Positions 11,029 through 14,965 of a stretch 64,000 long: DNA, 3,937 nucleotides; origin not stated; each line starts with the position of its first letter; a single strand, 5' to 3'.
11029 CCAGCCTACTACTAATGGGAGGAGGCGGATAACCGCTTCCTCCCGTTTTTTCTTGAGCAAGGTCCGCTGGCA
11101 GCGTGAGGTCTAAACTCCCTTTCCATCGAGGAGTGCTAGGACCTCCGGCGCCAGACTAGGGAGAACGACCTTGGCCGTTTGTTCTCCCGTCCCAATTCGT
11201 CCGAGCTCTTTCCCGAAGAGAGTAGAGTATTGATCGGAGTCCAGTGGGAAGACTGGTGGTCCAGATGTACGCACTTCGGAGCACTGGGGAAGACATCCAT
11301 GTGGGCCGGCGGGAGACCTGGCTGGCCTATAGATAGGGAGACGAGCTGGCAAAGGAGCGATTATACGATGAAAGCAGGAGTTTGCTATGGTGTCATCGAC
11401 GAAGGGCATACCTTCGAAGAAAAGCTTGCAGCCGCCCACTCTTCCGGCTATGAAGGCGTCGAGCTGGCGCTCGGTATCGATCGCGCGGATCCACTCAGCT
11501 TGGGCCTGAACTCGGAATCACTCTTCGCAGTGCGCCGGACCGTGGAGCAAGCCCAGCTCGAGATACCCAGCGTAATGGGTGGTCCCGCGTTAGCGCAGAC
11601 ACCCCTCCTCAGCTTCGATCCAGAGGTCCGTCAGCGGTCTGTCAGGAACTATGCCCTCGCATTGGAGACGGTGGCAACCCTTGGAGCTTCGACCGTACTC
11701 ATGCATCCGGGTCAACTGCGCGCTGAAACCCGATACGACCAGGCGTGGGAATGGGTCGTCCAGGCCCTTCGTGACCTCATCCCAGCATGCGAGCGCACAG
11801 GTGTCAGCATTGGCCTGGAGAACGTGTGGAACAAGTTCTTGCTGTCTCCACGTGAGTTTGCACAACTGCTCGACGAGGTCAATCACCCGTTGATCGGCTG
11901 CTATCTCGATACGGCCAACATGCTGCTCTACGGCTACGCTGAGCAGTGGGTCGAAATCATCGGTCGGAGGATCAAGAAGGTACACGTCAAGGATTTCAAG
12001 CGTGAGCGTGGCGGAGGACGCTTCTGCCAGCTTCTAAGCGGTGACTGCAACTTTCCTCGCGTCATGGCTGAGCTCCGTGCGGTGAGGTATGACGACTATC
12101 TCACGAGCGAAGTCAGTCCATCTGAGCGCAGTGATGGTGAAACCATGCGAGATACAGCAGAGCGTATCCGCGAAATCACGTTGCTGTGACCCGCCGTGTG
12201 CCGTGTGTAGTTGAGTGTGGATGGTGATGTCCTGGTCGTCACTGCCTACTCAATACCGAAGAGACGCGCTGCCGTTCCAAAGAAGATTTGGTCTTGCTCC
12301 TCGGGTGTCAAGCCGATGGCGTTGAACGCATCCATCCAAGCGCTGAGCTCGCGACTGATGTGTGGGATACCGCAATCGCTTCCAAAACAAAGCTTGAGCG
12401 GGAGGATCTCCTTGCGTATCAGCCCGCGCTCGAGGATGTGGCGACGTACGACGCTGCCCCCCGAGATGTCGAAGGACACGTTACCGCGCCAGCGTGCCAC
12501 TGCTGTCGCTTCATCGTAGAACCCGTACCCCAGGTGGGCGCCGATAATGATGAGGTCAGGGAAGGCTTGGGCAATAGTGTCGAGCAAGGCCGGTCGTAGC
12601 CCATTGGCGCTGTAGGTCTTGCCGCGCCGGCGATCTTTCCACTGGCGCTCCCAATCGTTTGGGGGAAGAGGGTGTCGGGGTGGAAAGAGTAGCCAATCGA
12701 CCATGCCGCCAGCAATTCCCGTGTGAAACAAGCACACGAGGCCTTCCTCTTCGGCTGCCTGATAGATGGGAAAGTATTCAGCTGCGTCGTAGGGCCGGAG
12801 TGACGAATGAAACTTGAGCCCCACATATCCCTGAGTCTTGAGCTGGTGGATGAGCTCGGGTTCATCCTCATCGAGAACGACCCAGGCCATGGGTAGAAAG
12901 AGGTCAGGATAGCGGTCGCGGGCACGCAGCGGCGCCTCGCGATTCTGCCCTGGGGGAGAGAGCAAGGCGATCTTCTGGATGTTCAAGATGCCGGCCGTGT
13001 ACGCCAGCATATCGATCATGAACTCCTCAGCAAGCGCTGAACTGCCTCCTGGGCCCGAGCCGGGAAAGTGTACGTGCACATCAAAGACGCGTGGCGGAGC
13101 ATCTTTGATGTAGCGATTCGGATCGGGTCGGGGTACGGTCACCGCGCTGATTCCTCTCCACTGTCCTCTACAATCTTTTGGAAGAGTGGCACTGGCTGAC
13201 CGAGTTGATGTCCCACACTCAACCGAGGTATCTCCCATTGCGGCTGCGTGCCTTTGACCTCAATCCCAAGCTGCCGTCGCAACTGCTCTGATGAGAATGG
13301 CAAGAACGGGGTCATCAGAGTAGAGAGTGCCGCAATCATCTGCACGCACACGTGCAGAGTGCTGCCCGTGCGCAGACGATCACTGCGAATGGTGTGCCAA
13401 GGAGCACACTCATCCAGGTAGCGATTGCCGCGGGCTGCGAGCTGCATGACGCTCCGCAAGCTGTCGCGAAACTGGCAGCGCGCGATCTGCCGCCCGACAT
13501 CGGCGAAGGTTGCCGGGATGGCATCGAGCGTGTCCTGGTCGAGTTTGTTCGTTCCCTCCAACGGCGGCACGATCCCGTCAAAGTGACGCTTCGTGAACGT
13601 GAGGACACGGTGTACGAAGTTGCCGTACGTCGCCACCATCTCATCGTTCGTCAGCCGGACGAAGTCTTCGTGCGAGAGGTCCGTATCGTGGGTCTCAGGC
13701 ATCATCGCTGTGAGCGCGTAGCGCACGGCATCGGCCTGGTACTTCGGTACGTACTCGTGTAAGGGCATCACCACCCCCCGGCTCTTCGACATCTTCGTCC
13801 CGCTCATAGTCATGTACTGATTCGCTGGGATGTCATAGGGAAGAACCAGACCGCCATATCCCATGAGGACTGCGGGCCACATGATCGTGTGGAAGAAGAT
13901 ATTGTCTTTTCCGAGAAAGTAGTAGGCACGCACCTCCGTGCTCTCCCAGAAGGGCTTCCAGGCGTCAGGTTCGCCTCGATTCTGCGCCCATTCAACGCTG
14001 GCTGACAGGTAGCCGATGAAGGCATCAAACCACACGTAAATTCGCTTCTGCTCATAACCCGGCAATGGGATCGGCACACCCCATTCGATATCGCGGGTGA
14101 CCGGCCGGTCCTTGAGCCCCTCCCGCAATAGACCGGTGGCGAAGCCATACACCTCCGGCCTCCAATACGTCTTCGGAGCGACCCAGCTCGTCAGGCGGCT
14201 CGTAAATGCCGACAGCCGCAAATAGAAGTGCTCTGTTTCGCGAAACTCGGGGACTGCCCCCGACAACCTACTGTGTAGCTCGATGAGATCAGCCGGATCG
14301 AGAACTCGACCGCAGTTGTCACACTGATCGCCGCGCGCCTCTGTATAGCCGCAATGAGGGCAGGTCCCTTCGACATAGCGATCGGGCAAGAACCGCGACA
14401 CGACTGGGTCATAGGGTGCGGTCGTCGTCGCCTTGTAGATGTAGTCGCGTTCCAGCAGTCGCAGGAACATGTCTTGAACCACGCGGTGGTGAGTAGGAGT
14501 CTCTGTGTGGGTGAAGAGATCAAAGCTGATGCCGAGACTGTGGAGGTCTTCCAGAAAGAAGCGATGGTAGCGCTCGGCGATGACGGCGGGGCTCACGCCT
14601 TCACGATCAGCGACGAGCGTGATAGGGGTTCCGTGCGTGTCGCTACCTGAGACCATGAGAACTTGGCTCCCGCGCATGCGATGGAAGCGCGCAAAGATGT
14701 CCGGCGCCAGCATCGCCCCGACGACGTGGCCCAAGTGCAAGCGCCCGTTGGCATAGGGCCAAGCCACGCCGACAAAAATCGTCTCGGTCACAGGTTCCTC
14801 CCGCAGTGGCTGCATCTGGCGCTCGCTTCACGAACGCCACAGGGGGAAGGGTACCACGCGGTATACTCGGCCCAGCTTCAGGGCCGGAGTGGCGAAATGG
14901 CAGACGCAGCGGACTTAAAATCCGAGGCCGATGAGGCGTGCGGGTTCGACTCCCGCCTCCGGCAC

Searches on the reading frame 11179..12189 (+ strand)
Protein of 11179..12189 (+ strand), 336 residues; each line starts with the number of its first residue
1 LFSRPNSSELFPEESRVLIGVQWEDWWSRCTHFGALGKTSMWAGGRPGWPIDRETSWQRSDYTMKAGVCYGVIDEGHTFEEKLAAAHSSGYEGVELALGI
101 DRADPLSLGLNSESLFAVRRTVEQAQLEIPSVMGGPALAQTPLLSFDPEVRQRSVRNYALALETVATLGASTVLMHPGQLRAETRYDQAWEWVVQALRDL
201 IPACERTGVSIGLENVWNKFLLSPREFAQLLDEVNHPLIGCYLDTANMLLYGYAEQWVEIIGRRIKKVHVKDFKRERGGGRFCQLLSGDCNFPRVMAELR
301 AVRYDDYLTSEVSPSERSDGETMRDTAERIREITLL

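Call 11: search_protein_families(library=pfam, proteins=[window:11179-12189:+], max_evalue=0.0001)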
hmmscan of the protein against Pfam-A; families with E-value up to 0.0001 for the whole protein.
window:11179-12189:+ (336 aa): 1 family
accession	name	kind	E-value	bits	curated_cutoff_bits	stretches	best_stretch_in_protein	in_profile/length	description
PF01261.30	AP_endonuc_2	-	7.9e-44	150.7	31.1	1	83-332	1-248/249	Xylose isomerase-like TIM barrel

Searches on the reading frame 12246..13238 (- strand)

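Call 11: search_protein_families(library=pfam, proteins=[window:12246-13238:-], max_evalue=0.0001)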
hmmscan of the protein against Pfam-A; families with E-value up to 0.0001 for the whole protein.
window:12246-13238:- (330 aa): 1 family
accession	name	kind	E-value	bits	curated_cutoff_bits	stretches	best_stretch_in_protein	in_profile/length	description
PF04909.20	Amidohydro_2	-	2.3e-23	83.8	26.4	1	94-329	61-289/289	Amidohydrolase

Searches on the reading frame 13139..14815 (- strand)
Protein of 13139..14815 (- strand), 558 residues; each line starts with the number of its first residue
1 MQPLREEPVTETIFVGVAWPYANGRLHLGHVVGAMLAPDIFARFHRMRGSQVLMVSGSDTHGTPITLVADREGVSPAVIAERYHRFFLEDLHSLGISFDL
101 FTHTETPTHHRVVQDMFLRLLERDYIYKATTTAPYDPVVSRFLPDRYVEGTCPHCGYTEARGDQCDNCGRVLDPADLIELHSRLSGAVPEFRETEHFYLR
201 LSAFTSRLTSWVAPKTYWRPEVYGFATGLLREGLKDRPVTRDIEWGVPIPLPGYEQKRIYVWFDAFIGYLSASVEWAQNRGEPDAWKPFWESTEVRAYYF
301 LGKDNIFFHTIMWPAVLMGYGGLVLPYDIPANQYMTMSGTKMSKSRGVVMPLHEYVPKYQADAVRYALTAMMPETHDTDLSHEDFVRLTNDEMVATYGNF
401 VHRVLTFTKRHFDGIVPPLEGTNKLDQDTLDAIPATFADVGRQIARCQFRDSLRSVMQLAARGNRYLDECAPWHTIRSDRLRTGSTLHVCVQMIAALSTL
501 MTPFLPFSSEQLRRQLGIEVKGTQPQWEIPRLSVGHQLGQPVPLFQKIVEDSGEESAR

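Call 11: search_protein_families(library=pfam, proteins=[window:13139-14815:-], max_evalue=0.0001)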
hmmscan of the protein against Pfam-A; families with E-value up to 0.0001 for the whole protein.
window:13139-14815:- (558 aa): 4 families
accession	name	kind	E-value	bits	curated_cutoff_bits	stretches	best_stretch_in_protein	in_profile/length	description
PF09334.17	tRNA-synt_1g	-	3.5e-142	474.2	20.1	1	14-405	2-391/391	tRNA synthetases class I (M)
PF00133.28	tRNA-synt_1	-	2e-22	80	22.7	1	16-251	28-245/414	tRNA synthetases class I (I, L, M and V)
PF19303.5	Anticodon_3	-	1.7e-14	54.4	23.5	1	426-555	11-142/152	Anticodon binding domain of methionyl tRNA ligase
PF01406.26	tRNA-synt_1e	-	1.8e-07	31.3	27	0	23-130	20-125/301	tRNA synthetases class I (C) catalytic domain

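Call 66: list_cluster_members(proteins=[window:13139-14815:-, window:15533-17083:-, window:18078-19217:+, window:19214-20350:+, window:20369-21625:+, window:21631-22773:+, window:23345-24505:+, window:24587-25573:+, window:28131-29561:+, window:29739-31211:-])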
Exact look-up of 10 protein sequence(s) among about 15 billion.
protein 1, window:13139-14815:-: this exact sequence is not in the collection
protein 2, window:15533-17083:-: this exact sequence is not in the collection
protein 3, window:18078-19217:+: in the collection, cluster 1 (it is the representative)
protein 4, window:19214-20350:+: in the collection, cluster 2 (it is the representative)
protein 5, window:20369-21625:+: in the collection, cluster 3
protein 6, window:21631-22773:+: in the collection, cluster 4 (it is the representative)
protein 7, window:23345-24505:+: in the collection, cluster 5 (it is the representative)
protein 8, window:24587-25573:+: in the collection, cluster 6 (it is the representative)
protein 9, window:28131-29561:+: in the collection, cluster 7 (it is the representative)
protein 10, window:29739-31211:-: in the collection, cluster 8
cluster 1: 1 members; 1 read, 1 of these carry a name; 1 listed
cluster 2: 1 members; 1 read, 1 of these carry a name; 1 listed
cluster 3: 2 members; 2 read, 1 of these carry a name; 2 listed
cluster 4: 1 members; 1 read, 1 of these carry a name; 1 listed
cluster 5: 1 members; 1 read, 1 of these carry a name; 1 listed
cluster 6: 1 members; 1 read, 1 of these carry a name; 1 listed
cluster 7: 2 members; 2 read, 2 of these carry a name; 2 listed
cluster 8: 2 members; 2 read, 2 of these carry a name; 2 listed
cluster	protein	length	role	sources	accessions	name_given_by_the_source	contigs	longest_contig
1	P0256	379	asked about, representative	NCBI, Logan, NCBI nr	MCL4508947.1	MAG: glycosyltransferase family 4 protein [Chloroflexi bacterium] | glycosyltransferase family 4 protein [Chloroflexota bacterium]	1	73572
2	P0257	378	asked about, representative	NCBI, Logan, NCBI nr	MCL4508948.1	MAG: DegT/DnrJ/EryC1/StrS family aminotransferase [Chloroflexi bacterium] | DegT/DnrJ/EryC1/StrS family aminotransferase [Chloroflexota bacterium]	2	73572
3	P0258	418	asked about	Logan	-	-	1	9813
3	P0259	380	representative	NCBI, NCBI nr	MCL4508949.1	MAG: glycosyltransferase [Chloroflexi bacterium] | glycosyltransferase [Chloroflexota bacterium]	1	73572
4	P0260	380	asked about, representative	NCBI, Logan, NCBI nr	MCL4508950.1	MAG: glycosyltransferase [Chloroflexi bacterium] | glycosyltransferase [Chloroflexota bacterium]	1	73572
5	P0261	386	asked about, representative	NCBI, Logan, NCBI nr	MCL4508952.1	MAG: glycosyltransferase [Chloroflexi bacterium] | glycosyltransferase [Chloroflexota bacterium]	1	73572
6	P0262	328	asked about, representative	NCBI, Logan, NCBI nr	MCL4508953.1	MAG: FkbM family methyltransferase [Chloroflexi bacterium] | FkbM family methyltransferase [Chloroflexota bacterium]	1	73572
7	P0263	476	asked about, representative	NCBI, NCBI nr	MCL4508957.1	MAG: extracellular solute-binding protein [Chloroflexi bacterium] | extracellular solute-binding protein [Chloroflexota bacterium]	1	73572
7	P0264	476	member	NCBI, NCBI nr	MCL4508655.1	MAG: extracellular solute-binding protein [Chloroflexi bacterium] | extracellular solute-binding protein [Chloroflexota bacterium]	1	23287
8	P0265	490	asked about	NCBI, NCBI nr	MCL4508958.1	MAG: adenylosuccinate lyase [Chloroflexi bacterium] | adenylosuccinate lyase [Chloroflexota bacterium]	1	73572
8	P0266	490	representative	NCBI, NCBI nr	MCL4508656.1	MAG: adenylosuccinate lyase [Chloroflexi bacterium] | adenylosuccinate lyase [Chloroflexota bacterium]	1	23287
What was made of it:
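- None of the cluster's proteins has a counterpart at 90% identity or more in any other genome of the collection (call 66).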
